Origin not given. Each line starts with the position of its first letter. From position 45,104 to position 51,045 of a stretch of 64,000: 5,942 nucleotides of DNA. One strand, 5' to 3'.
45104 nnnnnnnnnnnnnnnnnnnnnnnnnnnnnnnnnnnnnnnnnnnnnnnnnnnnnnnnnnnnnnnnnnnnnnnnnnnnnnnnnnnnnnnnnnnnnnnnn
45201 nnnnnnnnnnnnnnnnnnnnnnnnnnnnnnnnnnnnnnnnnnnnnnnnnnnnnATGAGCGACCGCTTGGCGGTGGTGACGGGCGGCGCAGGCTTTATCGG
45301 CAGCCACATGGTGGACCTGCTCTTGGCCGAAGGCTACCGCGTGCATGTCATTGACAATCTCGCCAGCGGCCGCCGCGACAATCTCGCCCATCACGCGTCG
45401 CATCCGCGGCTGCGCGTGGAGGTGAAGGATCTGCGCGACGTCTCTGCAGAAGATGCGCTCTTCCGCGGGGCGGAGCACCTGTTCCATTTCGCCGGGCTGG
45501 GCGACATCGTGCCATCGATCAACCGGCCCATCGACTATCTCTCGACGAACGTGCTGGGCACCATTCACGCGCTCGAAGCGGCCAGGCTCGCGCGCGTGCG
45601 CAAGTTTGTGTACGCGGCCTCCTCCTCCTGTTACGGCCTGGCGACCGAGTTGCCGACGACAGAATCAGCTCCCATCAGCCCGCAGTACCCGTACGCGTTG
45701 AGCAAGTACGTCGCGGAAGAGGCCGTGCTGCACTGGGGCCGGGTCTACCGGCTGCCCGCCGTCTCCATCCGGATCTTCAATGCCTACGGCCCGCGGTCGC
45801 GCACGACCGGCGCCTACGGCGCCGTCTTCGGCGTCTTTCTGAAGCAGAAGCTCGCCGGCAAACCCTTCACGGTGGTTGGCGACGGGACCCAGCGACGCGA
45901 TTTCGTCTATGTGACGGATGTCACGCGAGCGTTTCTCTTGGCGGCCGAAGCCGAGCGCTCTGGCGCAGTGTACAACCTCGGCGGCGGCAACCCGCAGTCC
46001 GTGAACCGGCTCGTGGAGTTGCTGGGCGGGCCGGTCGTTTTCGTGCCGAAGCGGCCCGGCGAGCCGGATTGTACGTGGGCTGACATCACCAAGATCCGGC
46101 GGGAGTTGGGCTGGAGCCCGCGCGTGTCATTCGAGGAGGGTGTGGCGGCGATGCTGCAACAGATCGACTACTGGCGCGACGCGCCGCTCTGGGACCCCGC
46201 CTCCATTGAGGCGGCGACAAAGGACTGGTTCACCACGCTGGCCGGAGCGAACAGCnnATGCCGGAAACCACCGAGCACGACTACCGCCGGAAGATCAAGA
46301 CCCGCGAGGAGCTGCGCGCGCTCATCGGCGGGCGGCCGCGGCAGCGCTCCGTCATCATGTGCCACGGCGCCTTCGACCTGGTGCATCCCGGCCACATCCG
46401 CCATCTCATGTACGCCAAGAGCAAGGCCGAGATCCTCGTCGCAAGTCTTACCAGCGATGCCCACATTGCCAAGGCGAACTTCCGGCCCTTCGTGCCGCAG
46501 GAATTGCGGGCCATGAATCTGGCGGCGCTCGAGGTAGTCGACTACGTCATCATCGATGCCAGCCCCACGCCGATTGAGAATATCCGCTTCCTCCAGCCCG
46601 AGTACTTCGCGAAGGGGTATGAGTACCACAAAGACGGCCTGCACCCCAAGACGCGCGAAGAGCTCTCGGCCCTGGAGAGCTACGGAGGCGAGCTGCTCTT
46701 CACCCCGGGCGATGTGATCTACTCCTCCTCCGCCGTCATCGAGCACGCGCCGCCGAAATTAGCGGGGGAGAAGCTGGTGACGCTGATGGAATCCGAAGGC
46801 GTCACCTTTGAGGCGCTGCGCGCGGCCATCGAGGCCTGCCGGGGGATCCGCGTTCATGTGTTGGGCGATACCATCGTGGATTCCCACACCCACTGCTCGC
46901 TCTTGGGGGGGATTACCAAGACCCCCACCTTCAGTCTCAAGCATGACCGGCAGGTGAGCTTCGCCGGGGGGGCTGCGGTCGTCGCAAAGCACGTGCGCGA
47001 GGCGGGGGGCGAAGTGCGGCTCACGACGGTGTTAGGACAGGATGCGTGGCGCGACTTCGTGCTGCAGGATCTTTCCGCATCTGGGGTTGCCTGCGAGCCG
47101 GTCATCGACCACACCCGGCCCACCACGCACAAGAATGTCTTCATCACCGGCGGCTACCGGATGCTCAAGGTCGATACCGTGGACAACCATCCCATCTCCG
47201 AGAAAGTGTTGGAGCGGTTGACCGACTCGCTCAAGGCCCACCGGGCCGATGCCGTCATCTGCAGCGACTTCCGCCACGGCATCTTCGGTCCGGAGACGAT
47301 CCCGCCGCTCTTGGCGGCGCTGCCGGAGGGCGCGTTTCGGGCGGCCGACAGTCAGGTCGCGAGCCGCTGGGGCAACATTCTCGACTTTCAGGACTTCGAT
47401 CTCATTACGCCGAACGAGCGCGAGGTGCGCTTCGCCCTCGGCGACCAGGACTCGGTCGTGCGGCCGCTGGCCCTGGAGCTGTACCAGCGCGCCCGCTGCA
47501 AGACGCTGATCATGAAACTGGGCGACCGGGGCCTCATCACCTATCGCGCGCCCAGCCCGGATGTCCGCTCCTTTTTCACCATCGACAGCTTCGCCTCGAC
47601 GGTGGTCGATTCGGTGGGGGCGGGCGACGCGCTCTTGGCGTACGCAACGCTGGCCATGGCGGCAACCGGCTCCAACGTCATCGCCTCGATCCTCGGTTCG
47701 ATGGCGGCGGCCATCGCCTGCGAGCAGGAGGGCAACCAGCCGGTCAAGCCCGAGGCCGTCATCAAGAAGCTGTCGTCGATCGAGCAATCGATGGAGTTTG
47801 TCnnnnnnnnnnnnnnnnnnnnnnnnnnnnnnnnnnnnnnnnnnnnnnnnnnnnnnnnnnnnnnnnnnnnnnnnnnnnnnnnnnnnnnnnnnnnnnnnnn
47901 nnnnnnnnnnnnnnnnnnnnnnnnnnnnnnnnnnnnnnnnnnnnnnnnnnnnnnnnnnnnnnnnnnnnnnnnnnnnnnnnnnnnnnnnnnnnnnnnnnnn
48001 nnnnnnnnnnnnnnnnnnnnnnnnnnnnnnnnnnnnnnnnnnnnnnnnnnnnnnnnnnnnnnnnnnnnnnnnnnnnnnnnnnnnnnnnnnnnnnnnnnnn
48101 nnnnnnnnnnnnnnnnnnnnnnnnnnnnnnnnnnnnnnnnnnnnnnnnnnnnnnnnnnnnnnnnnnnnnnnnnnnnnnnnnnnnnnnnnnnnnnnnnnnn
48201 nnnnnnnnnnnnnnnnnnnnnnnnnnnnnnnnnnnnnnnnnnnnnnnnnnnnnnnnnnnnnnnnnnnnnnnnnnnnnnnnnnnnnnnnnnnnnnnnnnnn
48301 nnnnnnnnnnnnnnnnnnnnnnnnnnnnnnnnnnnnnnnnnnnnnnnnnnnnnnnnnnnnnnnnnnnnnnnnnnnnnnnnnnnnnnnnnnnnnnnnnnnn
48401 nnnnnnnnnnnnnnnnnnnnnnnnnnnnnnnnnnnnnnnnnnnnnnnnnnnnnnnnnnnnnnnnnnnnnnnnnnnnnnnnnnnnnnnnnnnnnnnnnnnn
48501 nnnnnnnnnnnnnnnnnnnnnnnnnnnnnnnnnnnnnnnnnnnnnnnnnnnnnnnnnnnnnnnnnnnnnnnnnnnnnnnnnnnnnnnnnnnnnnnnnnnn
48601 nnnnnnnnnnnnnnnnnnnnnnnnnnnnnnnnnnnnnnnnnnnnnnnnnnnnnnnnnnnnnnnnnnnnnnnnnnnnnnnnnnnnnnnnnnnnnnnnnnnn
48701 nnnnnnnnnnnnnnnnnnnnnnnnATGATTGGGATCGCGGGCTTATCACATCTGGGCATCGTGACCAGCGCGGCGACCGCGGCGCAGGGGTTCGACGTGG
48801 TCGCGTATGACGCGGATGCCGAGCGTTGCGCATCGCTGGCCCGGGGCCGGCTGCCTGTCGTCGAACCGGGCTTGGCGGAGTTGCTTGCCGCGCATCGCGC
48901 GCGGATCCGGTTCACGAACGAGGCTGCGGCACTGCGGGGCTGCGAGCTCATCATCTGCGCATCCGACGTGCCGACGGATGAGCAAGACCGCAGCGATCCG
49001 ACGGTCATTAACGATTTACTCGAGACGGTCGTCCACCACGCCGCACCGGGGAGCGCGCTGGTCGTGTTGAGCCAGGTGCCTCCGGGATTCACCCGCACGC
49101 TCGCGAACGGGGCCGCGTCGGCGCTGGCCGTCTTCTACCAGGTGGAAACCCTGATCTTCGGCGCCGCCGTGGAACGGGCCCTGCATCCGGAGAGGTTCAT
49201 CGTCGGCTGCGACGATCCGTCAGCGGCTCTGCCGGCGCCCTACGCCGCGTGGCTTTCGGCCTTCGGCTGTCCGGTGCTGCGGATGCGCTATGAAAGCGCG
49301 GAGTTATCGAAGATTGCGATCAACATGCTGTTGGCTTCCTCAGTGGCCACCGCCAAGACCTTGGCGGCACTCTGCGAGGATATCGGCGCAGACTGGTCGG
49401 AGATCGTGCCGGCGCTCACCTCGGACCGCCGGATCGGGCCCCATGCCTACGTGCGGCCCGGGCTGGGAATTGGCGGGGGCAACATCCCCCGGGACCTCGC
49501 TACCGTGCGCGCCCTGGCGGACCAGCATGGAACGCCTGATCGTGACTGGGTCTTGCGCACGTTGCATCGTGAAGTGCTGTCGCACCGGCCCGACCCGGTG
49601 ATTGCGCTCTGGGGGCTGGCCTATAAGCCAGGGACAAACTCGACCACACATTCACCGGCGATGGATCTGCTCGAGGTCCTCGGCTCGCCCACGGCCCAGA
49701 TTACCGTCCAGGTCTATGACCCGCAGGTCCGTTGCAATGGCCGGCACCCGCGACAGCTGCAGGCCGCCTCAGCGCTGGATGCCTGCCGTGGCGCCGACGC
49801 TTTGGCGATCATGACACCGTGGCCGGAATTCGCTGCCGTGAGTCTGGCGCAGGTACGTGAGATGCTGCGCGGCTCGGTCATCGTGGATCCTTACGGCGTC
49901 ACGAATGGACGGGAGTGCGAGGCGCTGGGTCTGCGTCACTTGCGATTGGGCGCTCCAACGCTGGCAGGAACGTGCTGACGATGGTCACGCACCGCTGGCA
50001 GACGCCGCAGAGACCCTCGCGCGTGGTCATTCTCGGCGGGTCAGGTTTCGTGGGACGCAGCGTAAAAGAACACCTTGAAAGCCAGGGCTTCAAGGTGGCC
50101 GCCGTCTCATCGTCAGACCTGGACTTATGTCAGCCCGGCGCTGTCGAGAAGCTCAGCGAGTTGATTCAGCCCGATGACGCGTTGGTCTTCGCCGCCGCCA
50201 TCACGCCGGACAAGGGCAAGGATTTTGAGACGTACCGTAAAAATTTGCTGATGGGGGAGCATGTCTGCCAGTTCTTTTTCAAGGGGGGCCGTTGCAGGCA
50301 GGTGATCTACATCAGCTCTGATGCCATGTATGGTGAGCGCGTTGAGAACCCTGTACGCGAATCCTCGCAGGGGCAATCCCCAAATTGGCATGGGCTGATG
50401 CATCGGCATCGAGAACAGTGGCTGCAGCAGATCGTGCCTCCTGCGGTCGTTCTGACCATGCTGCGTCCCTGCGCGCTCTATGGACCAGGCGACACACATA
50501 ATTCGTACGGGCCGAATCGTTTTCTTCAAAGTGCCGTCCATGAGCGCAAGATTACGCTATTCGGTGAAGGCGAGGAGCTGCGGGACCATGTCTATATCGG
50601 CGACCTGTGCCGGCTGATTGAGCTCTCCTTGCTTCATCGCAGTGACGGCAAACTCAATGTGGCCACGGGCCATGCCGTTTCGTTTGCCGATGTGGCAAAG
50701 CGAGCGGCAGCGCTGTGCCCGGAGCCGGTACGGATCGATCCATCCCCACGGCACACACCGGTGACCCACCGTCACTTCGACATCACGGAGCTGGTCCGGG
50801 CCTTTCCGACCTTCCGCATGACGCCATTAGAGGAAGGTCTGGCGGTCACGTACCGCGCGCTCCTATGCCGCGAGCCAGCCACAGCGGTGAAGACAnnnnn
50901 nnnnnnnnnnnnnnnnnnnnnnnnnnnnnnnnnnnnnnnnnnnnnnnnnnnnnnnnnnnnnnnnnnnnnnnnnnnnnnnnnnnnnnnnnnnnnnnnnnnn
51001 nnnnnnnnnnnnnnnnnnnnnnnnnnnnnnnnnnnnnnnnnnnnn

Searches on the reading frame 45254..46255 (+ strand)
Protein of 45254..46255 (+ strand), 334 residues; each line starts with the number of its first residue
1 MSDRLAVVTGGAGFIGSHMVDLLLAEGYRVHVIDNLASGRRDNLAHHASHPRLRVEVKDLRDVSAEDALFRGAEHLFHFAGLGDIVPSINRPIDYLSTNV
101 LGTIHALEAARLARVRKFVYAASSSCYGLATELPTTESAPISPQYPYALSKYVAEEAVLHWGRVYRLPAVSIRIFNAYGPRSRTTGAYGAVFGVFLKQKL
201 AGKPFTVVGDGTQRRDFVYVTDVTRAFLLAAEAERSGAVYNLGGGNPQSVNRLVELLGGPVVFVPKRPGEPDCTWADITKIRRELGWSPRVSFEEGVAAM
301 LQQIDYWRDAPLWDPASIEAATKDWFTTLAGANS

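Call 12: search_protein_families(library=pfam, proteins=[window:45254-46255:+], max_evalue=0.00001)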
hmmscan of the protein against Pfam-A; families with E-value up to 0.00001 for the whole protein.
window:45254-46255:+ (334 aa): 6 families
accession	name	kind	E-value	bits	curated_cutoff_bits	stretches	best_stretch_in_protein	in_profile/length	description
PF16363.11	GDP_Man_Dehyd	-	1.8e-61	208.9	27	1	8-300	2-332/332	GDP-mannose 4,6 dehydratase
PF01370.27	Epimerase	-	1e-59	202.3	20.9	1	7-243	2-240/240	NAD dependent epimerase/dehydratase family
PF01073.25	3Beta_HSD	-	2.2e-21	76.6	22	1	7-233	1-231/280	3-beta hydroxysteroid dehydrogenase/isomerase family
PF02719.21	Polysacc_synt_2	-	1.4e-10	41.3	20.2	1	7-256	2-242/293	Polysaccharide biosynthesis protein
PF07993.18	NAD_binding_4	-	7.8e-08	32.2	20.1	0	69-186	85-214/258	Male sterility protein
PF13460.12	NAD_binding_10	-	2.8e-06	27.8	27.2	1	10-138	1-114/184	NAD(P)H-binding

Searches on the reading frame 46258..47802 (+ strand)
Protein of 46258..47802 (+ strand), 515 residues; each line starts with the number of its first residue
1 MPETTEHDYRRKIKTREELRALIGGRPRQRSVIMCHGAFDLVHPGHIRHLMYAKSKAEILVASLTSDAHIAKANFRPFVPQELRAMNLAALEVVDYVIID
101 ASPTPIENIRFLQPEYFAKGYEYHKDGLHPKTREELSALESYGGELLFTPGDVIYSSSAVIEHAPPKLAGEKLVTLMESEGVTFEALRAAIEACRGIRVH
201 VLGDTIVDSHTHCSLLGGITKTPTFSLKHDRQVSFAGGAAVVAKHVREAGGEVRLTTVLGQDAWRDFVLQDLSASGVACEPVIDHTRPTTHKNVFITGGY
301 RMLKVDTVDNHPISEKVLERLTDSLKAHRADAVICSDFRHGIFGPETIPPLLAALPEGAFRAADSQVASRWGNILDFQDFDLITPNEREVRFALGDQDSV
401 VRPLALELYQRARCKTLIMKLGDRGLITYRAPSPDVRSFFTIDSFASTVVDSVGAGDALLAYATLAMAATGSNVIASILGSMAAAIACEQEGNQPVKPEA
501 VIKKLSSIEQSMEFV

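Call 12: search_protein_families(library=pfam, proteins=[window:46258-47802:+], max_evalue=0.00001)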
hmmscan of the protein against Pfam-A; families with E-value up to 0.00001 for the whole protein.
window:46258-47802:+ (515 aa): 2 families
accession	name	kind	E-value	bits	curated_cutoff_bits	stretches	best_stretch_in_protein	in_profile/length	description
PF00294.29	PfkB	-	3e-23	83.1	25.8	1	227-497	27-299/302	pfkB family carbohydrate kinase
PF01467.32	CTP_transf_like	-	1.7e-10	41.6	21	1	35-144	2-110/133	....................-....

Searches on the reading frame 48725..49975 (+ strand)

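Call 12: search_protein_families(library=pfam, proteins=[window:48725-49975:+], max_evalue=0.00001)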
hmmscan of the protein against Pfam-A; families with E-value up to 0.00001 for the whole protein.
window:48725-49975:+ (417 aa): 3 families
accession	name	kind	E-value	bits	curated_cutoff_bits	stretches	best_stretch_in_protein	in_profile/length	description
PF03721.20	UDPG_MGDP_dh_N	-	3.5e-22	79.3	27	1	2-168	3-181/187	UDP-glucose/GDP-mannose dehydrogenase family, NAD binding domain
PF03720.21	UDPG_MGDP_dh_C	-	3.1e-19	69.7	30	1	294-393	1-101/103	UDP-glucose/GDP-mannose dehydrogenase family, UDP binding domain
PF00984.24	UDPG_MGDP_dh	-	2.1e-18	66.6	25.4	1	190-271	1-81/94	UDP-glucose/GDP-mannose dehydrogenase family, central domain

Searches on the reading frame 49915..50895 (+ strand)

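Call 16: search_protein_families(library=pfam, proteins=[window:49915-50895:+], max_evalue=0.0001)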
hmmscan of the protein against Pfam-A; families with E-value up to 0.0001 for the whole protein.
window:49915-50895:+ (327 aa): 3 families
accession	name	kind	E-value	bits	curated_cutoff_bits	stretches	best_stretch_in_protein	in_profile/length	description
PF01370.27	Epimerase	-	7.1e-27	94.8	20.9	1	37-248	1-238/240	NAD dependent epimerase/dehydratase family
PF04321.23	RmlD_sub_bind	-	3.7e-09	36.5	27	1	36-190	2-153/287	RmlD substrate binding domain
PF16363.11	GDP_Man_Dehyd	-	3.5e-08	33.7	27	0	206-265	204-263/332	GDP-mannose 4,6 dehydratase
